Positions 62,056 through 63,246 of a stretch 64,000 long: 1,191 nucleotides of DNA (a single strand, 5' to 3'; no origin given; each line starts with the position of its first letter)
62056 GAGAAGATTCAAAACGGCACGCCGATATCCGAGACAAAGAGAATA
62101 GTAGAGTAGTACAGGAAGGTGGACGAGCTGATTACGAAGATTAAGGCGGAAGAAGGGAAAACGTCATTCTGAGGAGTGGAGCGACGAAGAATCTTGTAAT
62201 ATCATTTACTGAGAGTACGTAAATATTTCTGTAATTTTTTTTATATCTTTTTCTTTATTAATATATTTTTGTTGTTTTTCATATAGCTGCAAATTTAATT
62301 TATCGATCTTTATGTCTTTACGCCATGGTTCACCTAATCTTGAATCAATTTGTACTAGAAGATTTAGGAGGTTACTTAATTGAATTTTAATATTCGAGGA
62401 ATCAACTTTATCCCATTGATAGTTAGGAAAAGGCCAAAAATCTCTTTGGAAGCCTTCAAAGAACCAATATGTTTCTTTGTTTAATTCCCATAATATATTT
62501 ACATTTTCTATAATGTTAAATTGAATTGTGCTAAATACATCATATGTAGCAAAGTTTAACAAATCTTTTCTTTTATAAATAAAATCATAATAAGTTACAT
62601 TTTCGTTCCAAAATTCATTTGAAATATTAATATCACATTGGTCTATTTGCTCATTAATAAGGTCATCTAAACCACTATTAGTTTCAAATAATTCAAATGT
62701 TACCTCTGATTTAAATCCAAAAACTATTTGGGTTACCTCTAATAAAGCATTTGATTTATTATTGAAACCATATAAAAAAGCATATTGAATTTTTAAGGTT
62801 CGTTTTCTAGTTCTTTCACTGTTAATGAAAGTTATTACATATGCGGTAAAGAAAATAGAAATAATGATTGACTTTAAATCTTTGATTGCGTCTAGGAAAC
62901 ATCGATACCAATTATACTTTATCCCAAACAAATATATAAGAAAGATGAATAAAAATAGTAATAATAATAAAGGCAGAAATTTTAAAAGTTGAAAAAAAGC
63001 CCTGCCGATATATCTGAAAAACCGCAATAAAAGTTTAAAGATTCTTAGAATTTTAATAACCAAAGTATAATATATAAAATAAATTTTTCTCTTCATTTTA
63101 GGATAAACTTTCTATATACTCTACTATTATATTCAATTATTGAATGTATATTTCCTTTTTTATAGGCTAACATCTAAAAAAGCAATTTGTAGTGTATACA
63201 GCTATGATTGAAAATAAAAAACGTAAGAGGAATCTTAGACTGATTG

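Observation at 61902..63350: AT-rich single-gene island sits between a truncated and a fuller copy of a MITE-like element, flanked by a 9-bp direct repeat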

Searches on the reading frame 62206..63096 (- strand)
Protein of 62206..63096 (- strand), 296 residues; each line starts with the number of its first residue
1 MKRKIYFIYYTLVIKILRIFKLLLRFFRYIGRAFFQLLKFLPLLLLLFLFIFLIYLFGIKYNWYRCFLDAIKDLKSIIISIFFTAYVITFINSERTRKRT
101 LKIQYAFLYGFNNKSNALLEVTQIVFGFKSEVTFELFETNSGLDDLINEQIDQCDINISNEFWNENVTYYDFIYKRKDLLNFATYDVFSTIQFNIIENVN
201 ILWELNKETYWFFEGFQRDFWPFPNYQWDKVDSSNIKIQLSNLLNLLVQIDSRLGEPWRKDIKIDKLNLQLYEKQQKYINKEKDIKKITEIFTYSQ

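Call 8: search_protein_families(library=pfam, proteins=[window:62206-63096:-], max_evalue=0.1)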
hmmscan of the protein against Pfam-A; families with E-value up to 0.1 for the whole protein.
window:62206-63096:- (296 aa): 0 families

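Call 9: search_protein_families(library=padloc, proteins=[window:62206-63096:-], max_evalue=1)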
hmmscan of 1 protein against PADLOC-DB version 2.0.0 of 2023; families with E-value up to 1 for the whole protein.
window:62206-63096:- (296 aa): 0 families

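Call 11: find_homologous_proteins(query=window:62206-63096:-, max_evalue=0.001)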
Query window:62206-63096:- (296 aa): 1 proteins with E <= 0.001 among 1732 candidates.
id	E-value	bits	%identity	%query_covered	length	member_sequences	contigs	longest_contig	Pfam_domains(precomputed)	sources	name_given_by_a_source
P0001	7.4e-154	530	100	81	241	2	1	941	-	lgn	-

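Call 12: find_encoding_contigs(protein=window:62206-63096:-, flank=6000, max_places=10)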
Protein window:62206-63096:- (296 aa): 4 contigs read that carry it; 3 places shown.
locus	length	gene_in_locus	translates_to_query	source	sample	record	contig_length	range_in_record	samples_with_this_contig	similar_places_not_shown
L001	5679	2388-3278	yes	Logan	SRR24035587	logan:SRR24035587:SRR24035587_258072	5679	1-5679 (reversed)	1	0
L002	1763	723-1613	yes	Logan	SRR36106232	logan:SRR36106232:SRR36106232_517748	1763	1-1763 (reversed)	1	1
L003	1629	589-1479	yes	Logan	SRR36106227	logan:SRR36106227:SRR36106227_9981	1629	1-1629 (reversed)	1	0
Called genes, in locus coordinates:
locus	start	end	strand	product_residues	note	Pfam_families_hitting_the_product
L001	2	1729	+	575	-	?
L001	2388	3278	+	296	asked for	-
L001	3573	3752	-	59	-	-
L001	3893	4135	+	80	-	PF01381:HTH_3, PF12844:HTH_19 (weak), PF13443:HTH_26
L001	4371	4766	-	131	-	PF01814:Hemerythrin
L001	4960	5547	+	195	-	PF02525:Flavodoxin_2, PF03358:FMN_red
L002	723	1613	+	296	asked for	-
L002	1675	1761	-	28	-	?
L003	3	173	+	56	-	?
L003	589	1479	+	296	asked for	-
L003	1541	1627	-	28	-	?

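Call 16: search_protein_representatives(protein=window:62206-63096:-)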
Query: 296 residues. Proteins with E-value up to 0.001 (for the whole library): 9; up to 1e-10: 6; up to 1e-30: 2. The best 9 are listed.
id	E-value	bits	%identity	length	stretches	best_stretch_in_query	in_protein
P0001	2.4e-154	529.7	100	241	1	56-296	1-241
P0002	1.8e-75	270.8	44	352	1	1-286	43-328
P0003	1.3e-26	110.4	32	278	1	11-274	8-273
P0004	2.7e-18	83.1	27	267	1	16-263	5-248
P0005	8.7e-16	74.9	31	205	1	10-195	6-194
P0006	8.3e-11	58.5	25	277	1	10-267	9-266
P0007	2.1e-06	44.0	45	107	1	9-93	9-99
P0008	4.6e-06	42.9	25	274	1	20-260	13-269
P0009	5.2e-04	36.2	24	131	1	12-112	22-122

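Call 33: find_encoding_contigs(protein=P0002, flank=8000, max_places=6)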
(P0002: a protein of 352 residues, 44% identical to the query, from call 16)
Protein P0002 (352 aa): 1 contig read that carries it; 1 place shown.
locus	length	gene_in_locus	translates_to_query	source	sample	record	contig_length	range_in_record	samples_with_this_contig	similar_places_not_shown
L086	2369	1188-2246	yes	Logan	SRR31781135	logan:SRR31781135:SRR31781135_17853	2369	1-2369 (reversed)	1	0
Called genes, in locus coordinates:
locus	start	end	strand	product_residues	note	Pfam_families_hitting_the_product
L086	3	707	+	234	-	?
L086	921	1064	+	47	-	-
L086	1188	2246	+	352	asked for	-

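Call 34: predict_structure(alignment_id=A3)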
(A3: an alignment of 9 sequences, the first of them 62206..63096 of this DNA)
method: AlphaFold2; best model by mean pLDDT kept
length: 296 residues; sequences in the alignment: 9
mean_pLDDT: 82.3   pTM: 0.67
mean pLDDT of the five models: 82.3, 80.4, 78.1, 77.9, 77.7
residues with pLDDT >= 90: 86; 70-90: 169; 50-70: 37; < 50: 4
segments of 3 or more residues with pLDDT < 50: 294-296
pLDDT, mean of each block of 10 residues (from residue 1): 74 81 85 90 92 93 90 91 92 87 85 91 85 73 79 81 93 94 90 75 74 79 77 88 88 77 69 73 61 49
secondary structure, 60 per line:
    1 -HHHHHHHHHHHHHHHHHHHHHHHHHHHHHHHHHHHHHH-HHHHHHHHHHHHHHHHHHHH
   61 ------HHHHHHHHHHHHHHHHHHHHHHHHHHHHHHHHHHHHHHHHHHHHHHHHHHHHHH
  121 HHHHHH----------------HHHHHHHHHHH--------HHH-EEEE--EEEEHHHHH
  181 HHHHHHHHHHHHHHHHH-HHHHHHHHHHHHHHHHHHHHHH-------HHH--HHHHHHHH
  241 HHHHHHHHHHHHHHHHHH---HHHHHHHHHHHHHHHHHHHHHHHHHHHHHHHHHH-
elements in order: H2-39 H41-60 H67-126 H143-153 E166-169 E172-175 H176-197 H199-220 H233-258 H262-295

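Call 39: find_encoding_contigs(protein=P0003, flank=8000, max_places=6)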
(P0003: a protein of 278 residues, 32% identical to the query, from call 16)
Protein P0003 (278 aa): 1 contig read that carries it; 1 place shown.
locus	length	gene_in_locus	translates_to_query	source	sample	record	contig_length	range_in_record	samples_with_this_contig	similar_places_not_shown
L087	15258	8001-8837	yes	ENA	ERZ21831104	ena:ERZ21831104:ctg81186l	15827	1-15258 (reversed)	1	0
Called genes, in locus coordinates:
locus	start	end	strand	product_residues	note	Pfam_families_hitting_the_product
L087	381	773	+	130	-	-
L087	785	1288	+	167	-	-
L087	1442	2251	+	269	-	PF00465:Fe-ADH, PF25137:ADH_Fe_C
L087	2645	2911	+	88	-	PF00370:FGGY_N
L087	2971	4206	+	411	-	PF00370:FGGY_N, PF02782:FGGY_C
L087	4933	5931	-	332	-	PF13280:WYL, PF25583:WCX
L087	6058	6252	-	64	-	-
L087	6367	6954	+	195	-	-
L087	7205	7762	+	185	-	PF00239:Resolvase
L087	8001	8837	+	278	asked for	-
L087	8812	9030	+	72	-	-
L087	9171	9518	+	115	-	-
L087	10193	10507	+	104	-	-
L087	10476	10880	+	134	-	-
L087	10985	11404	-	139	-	-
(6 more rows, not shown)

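Call 40: find_encoding_contigs(protein=P0004, flank=8000, max_places=6)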
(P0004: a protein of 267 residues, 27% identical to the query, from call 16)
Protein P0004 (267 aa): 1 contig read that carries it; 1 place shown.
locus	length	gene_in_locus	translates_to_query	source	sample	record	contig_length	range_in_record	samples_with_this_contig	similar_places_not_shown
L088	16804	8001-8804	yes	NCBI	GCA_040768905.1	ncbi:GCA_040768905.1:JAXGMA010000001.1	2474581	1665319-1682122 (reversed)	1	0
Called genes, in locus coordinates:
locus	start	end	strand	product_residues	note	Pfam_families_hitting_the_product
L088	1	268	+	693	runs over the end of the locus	PF02096:60KD_IMP, PF04464:Glyphos_transf (weak)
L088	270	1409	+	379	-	PF02776:TPP_enzyme_N, PF02775:TPP_enzyme_C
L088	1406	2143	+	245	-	PF00483:NTP_transferase (weak), PF12804:NTP_transf_3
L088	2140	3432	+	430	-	PF01467:CTP_transf_like, PF13714:PEP_mutase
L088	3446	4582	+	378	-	PF00465:Fe-ADH, PF13685:Fe-ADH_2 (faint), PF25137:ADH_Fe_C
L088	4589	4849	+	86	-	-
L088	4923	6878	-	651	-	-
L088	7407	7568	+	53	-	-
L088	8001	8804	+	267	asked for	-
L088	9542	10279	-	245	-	PF11967:RecO_N, PF02565:RecO_C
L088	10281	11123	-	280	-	PF00350:Dynamin_N (faint), PF01926:MMR_HSR1, PF02421:FeoB_N, PF00009:GTP_EFTU, PF07650:KH_2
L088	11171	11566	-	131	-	PF00383:dCMP_cyt_deam_1, PF08211:dCMP_cyt_deam_2, PF26947:CDL (weak)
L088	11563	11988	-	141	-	PF02130:YbeY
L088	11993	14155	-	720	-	PF07697:7TMR-HDED, PF07698:7TM-7TMR_HD, PF01966:HD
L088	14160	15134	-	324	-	PF01695:IstB_IS21 (weak), PF02562:PhoH, PF13245:AAA_19, PF13604:AAA_30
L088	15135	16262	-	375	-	PF06898:YqfD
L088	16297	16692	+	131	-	-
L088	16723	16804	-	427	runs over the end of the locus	PF01972:SDH_protease (weak), PF25145:NfeD1b_N, PF24961:NfeD_membrane, PF01957:NfeD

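Call 42: fold_search(model_id=the predicted structure, library=pdb)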
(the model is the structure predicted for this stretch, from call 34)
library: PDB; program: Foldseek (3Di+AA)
matches with E <= 10: 151; with E <= 0.001: 0
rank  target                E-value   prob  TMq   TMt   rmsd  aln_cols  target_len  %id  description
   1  6egc                  4.5e-01  0.30  0.19  0.33  12.1       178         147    7  Single-chain version of 2L4HC2_23 (PDB 5J0K) (released 2019-05-29)
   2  4uos                  4.8e-01  0.15  0.16  0.22  19.3       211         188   12  Thermodynamic hyperstability in parametrically designed helical bundles (released 2014-11-05)
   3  8gl3                  4.8e-01  0.14  0.13  0.20  19.6       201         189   12  De novo design of monomeric helical bundles for pH-controlled membrane lysis (released 2023-09-06)
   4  4tql_A                5.5e-01  0.16  0.17  0.22  32.2       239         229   14  Computationally designed three helix bundle (released 2014-10-15)
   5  7rps                  1.1e+00  0.15  0.18  0.28  12.6       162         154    8  B. miyamotoi FbpB complement inhibitory domain (released 2022-04-27)
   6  7jh6_A                1.1e+00  0.14  0.19  0.29  17.5       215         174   12  De novo designed two-domain di-Zn(II) and porphyrin-binding protein (released 2020-12-09)
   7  4tql_B                1.1e+00  0.11  0.17  0.21  31.2       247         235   12  Computationally designed three helix bundle (released 2014-10-15)
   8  4h8s_D                1.1e+00  0.11  0.18  0.15  28.5       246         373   10  Crystal structure of human APPL2BARPH domain (released 2012-10-17)
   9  6z6f_D                1.3e+00  0.06  0.13  0.08  46.5       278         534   11  HDAC-PC (released 2021-02-17)
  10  2wcd_A                1.4e+00  0.05  0.12  0.12  30.7       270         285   11  Crystal structure of the assembled cytolysin A pore (released 2009-05-05)
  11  8tn1_A                1.5e+00  0.14  0.18  0.31  14.5       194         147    9  De novo designed protein binds poly ADP ribose polymerase inhibitors (PARPi) - apo (released 2024-04-24)
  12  3rqe_B                1.5e+00  0.12  0.19  0.26  20.8       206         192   17  Cerebral cavernous malformation 3 (CCM3) in complex with paxillin LD1 (released 2011-06-01)
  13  6zbc_D                1.5e+00  0.07  0.14  0.18  25.2       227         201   12  Merozoite surface protein 1 (MSP-1) from Plasmodium falciparum, main conformation (released 2021-05-19)
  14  6h2e_P                1.5e+00  0.04  0.10  0.12  37.1       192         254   12  Structure of the soluble AhlC of the tripartite alpha-pore forming toxin, AHL, from Aeromonas hydrophila. (released 2019-07-10)
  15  8j07_3                1.8e+00  0.06  0.14  0.09  33.4       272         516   15  96nm repeat of human respiratory doublet microtubule and associated axonemal complexes (released 2023-07-26)
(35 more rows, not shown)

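Call 60: search_protein_families(library=padloc, proteins=[P0002, P0003, P0004], max_evalue=0.01)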
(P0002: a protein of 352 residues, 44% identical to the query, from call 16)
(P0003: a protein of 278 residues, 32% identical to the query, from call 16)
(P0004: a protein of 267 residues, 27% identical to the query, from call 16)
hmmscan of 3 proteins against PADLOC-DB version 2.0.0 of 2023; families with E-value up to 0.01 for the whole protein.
P0002 (352 aa): 0 families

P0003 (278 aa): 0 families

P0004 (267 aa): 0 families

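Call 61: search_protein_families(library=pfam, proteins=[P0002, P0003, P0004, P0006, P0008], max_evalue=0.05)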
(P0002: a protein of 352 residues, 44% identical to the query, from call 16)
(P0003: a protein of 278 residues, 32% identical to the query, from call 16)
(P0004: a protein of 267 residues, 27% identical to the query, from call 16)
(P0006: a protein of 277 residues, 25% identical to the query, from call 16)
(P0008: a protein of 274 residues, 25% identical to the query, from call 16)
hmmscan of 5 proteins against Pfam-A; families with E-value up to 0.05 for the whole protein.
P0002 (352 aa): 0 families

P0003 (278 aa): 0 families

P0004 (267 aa): 0 families

P0006 (277 aa): 0 families

P0008 (274 aa): 0 families

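Call 62: search_protein_families(library=phrogs, proteins=[window:62206-63096:-, P0002, P0003], max_evalue=0.01)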
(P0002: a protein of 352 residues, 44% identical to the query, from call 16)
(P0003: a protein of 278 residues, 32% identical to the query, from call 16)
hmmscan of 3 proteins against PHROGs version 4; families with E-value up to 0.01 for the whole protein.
window:62206-63096:- (296 aa): 0 families

P0002 (352 aa): 0 families

P0003 (278 aa): 0 families

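Call 75: search_dna_similar(query=window:62206-63096:-, collection=plasmids, mode=protein, max_evalue=0.001, max_rows=15)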
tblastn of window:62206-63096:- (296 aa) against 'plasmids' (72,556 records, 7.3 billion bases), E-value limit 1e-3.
No match.

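Call 76: search_dna_similar(query=window:62206-63096:-, collection=phages, mode=protein, max_evalue=0.001, max_rows=15)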
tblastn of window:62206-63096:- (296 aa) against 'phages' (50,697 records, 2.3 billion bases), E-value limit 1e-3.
No match.

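Call 77: find_homologous_proteins(query=A3, max_evalue=0.001)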
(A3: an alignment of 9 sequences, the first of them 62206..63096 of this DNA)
Query A3 (9 sequences) (296 aa, profile of the alignment): 4 proteins with E <= 0.001 among 8000 candidates.
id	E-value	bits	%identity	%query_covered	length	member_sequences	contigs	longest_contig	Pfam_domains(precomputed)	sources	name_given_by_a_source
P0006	5.2e-92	326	26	83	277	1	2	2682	-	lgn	-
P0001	6.3e-78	280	100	81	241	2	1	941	-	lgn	-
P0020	1.1e-77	279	25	59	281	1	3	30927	-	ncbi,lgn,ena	-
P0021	2.9e-63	232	27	59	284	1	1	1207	-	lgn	-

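Call 78: search_solved_structures(query=A3, max_evalue=1)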
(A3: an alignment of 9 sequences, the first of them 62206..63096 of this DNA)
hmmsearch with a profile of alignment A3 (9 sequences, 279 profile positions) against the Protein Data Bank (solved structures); distinct sequences matched with E-value up to 1: 12.
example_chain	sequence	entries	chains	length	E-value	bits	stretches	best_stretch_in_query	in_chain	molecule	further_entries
3mwq_A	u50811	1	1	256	0.0054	19.5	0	152-235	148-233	Ribonuclease pancreatic, LINKER, Ribonuclease pancreatic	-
3mx8_A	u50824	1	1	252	0.011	18.4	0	153-235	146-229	Ribonuclease pancreatic, LINKER, Ribonuclease pancreatic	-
3mwr_A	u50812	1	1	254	0.011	18.4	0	152-235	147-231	Ribonuclease pancreatic, LINKER, Ribonuclease pancreatic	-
1izr_A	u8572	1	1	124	0.23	14.1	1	153-235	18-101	RIBONUCLEASE A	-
1izq_A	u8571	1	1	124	0.46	13.1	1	153-235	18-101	RIBONUCLEASE A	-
2nui_A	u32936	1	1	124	0.56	12.8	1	153-235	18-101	Ribonuclease pancreatic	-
2op2_A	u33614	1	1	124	0.73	12.4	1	153-236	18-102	Ribonuclease pancreatic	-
4k7m_A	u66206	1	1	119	0.76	12.4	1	147-235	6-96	Ribonuclease pancreatic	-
1a5q_A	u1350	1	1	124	0.77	12.4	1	153-236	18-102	RIBONUCLEASE A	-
1ssc_A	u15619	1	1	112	0.88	12.2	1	153-235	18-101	RIBONUCLEASE A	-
3srn_A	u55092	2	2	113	0.89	12.2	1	153-235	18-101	RIBONUCLEASE A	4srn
3ql1_A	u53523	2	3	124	0.95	12.1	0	153-235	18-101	Ribonuclease pancreatic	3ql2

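Call 79: find_encoding_contigs(protein=P0020, flank=8000, max_places=4)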
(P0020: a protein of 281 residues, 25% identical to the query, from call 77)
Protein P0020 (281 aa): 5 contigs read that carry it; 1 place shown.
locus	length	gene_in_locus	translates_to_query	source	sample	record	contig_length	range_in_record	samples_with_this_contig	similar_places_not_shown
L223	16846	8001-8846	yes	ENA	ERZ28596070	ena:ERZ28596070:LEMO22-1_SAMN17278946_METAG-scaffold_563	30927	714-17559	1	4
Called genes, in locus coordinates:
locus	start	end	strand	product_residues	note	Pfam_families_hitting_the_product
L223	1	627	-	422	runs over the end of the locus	PF05977:MFS_3, PF12832:MFS_1_like, PF07690:MFS_1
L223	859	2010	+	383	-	-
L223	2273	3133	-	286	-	PF02517:Rce1-like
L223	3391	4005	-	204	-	PF01209:Ubie_methyltran (weak), PF05891:Methyltransf_PK (weak), PF05175:MTS (weak), PF13489:Methyltransf_23, PF13649:Methyltransf_25, PF13847:Methyltransf_31, PF08241:Methyltransf_11, PF08242:Methyltransf_12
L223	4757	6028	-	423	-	PF02403:Seryl_tRNA_N, PF00587:tRNA-synt_2b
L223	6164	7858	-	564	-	PF03485:Arg_tRNA_synt_N, PF00750:tRNA-synt_1d, PF05746:DALR_1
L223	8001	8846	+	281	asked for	-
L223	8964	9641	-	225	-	-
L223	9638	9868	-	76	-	-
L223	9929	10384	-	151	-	-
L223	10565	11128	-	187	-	-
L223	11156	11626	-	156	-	PF01243:PNPOx_N, PF12900:Pyridox_ox_2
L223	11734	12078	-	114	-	-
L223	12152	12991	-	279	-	PF02673:BacA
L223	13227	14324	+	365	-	PF01926:MMR_HSR1, PF02421:FeoB_N, PF06071:YchF-GTPase_C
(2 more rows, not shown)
